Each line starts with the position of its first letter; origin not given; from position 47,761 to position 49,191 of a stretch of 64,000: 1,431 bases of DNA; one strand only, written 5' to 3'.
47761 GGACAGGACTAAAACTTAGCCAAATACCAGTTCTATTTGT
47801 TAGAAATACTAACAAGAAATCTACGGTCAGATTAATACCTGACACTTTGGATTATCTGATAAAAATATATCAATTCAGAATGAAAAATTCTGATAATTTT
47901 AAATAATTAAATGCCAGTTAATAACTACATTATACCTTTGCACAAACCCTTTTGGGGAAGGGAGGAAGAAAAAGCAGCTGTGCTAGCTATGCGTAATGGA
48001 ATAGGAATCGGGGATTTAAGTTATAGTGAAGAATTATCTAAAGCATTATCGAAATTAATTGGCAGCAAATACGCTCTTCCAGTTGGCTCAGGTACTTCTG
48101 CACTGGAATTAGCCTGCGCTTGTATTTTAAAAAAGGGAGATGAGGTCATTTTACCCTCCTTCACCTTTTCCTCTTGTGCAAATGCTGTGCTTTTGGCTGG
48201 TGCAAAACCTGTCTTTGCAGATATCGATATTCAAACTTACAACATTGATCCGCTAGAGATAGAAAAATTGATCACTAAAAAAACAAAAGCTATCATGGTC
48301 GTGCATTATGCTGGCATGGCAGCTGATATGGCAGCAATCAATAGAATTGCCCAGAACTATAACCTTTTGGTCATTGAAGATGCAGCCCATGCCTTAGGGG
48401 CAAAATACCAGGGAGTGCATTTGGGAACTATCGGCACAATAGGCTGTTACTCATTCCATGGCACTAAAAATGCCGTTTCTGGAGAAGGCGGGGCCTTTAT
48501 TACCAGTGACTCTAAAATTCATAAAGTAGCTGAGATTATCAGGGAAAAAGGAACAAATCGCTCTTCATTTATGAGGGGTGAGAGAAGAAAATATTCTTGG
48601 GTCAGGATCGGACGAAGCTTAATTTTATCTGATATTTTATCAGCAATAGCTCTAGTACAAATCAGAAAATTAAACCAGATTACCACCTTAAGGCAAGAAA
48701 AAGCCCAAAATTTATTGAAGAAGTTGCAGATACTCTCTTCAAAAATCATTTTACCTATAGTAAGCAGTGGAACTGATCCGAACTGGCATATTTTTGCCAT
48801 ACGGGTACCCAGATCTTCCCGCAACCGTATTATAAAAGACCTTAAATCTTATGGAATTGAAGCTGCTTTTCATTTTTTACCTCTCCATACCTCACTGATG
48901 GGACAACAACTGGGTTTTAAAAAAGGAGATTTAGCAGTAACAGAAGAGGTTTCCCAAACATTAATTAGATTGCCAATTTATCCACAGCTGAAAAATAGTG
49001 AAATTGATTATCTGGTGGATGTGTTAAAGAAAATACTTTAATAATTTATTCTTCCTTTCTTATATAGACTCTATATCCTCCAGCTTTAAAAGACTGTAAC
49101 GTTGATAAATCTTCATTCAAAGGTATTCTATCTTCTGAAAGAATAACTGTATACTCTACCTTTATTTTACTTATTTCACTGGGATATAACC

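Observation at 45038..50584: Paralogous GT-C pair bracketing an Arn/Pgl-like amino-sugar module (acetyltransferase, ArnC-like GT2, DegT aminotransferase)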

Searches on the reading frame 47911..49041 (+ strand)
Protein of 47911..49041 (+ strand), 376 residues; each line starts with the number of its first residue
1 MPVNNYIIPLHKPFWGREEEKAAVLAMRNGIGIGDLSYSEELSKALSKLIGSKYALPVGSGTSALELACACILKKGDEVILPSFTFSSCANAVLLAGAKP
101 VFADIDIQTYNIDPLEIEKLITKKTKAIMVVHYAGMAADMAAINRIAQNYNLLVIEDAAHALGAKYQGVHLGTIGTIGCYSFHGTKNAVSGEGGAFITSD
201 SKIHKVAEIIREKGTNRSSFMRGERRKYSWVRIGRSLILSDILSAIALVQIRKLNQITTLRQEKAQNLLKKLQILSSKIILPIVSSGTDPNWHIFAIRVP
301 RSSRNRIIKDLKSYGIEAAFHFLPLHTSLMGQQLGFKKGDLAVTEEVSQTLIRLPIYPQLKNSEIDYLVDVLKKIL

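Call 4: search_protein_families(library=pfam, proteins=[window:47911-49041:+], max_evalue=0.01)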
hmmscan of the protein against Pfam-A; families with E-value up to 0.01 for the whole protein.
window:47911-49041:+ (376 aa): 6 families
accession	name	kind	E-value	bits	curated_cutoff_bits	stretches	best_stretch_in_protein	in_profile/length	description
PF01041.23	DegT_DnrJ_EryC1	-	2.5e-94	316.9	19.8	1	18-372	5-359/360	DegT/DnrJ/EryC1/StrS aminotransferase family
PF00155.27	Aminotran_1_2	-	3.8e-12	46.5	19.7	1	21-164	28-192/361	Aminotransferase class I and II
PF01212.27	Beta_elim_lyase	-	2e-08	34.4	27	1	39-274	34-267/288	Beta-eliminating lyase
PF01053.26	Cys_Met_Meta_PP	-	2e-08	33.7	27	1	40-172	55-188/381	Cys/Met metabolism PLP-dependent enzyme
PF00266.25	Aminotran_5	-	8.3e-06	25.4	21.5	1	59-169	68-187/371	Aminotransferase class-V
PF01276.26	OKR_DC_1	-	0.00079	18.7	27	1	48-165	77-211/417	Orn/Lys/Arg decarboxylase, major domain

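Call 10: search_protein_families(library=ncbifam, proteins=[window:47911-49041:+], max_evalue=0.001)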
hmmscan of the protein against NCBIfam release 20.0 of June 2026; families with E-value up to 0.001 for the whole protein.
window:47911-49041:+ (376 aa): 47 families (the best 25 are shown)
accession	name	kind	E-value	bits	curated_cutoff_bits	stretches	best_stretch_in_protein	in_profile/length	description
NF008687.0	PRK11706.1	equivalog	1.6e-115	385.9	375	1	8-375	2-373/375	dTDP-4-amino-4,6-dideoxygalactose transaminase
TIGR02379.1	ECA_wecE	subfamily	1e-100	337.2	434.85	1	7-375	1-374/376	dTDP-4-amino-4,6-dideoxy-D-glucose transaminase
TIGR03588.1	PseC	equivalog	5.3e-73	246.1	423.5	1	38-376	31-380/380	UDP-4-amino-4,6-dideoxy-N-acetyl-beta-L-altrosamine transaminase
NF008658.2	PRK11658.1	equivalog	4.7e-69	232.8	631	1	7-375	4-376/379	UDP-4-amino-4-deoxy-L-arabinose aminotransferase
NF011936.0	PRK15407.1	equivalog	8.1e-57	192.8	423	1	37-375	65-435/440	lipopolysaccharide biosynthesis protein RfbH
TIGR04181.1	NHT_00031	hypoth_equivalog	9.6e-54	182.6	420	1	8-355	1-357/359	LegC family aminotransferase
TIGR04427.1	PLP_DesI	equivalog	4.3e-41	141.3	650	1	39-373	54-380/390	dTDP-4-dehydro-6-deoxyglucose aminotransferase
NF005816.0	PRK07682.1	equivalog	7e-13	48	620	1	58-161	97-206/390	aminotransferase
NF005817.0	PRK07683.1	equivalog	1e-10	40.9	575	1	61-153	98-196/387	aminotransferase A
NF041364.1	GntC_guanitoxin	equivalog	8.5e-10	38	415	1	61-159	68-175/356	guanitoxin biosynthesis PLP-dependent (S)-gamma-hydroxy-L-arginine cyclodehydratase GntC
NF006569.0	PRK09082.1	subfamily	1.3e-09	37.7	420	1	60-157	98-202/386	methionine aminotransferase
NF004621.0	PRK05957.1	equivalog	1.7e-09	36.9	498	1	64-161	101-203/389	pyridoxal phosphate-dependent aminotransferase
NF004975.0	PRK06348.1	equivalog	2.4e-09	36.6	549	1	62-158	99-202/384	pyridoxal phosphate-dependent aminotransferase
TIGR01977.1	am_tr_V_EF2568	hypoth_equivalog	1.4e-08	34.2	377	1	59-274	69-289/376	cysteine desulfurase family protein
NF006230.0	PRK08363.1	equivalog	3.1e-08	32.8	534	1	62-161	103-209/398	alanine aminotransferase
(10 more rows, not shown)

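Call 12: search_solved_structures(query=window:47911-49041:+, max_evalue=1e-20, show_alignments=1)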
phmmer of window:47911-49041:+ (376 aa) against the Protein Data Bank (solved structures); distinct sequences matched with E-value up to 1e-20: 54.
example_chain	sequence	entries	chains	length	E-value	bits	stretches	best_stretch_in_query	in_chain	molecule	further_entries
6blg_A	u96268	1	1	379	8.5e-75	255.3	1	5-360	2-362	dTDP-4-amino-4,6-dideoxygalactose transaminase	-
4piw_A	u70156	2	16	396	1.3e-72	248.1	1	2-360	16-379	TDP-4-keto-6-deoxy-D-glucose transaminase family protein | dTDP-4-amino-4,6-dideoxygalactose transaminase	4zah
3frk_A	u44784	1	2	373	1.1e-54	189.2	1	28-372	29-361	QdtB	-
7b0d_A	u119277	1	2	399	1.8e-54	188.5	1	40-368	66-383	Glutamine--scyllo-inositol transaminase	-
1mdo_A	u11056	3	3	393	6.4e-53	183.4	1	7-375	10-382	ArnB aminotransferase | UDP-4-amino-4-deoxy-L-arabinose--oxoglutarate aminotransferase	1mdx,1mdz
4oca_A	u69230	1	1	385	4e-52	180.7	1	7-375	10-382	UDP-4-amino-4-deoxy-L-arabinose--oxoglutarate aminotransferase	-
8sng_A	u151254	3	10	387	4.7e-51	177.2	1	8-373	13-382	UDP-4-amino-4-deoxy-L-arabinose--oxoglutarate aminotransferase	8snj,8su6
3bn1_A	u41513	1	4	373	1.3e-50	175.8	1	39-376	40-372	Perosamine synthetase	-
3dr7_A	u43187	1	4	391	1.5e-50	175.6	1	39-376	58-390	Putative perosamine synthetase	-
3dr4_A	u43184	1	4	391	1e-49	172.9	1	39-376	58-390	Putative perosamine synthetase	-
8e77_A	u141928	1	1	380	8.3e-46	160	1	40-366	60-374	DegT/DnrJ/EryC1/StrS aminotransferase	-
8e75_A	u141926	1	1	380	8.3e-46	160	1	40-366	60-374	DegT/DnrJ/EryC1/StrS aminotransferase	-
3nyu_A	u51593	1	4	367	1e-44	156.4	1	41-368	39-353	Aminotransferase WbpE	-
3nu7_A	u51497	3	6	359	1.1e-44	156.2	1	41-367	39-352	Aminotransferase WbpE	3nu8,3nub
3nys_A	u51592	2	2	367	3.6e-44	154.6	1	41-368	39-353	Aminotransferase WbpE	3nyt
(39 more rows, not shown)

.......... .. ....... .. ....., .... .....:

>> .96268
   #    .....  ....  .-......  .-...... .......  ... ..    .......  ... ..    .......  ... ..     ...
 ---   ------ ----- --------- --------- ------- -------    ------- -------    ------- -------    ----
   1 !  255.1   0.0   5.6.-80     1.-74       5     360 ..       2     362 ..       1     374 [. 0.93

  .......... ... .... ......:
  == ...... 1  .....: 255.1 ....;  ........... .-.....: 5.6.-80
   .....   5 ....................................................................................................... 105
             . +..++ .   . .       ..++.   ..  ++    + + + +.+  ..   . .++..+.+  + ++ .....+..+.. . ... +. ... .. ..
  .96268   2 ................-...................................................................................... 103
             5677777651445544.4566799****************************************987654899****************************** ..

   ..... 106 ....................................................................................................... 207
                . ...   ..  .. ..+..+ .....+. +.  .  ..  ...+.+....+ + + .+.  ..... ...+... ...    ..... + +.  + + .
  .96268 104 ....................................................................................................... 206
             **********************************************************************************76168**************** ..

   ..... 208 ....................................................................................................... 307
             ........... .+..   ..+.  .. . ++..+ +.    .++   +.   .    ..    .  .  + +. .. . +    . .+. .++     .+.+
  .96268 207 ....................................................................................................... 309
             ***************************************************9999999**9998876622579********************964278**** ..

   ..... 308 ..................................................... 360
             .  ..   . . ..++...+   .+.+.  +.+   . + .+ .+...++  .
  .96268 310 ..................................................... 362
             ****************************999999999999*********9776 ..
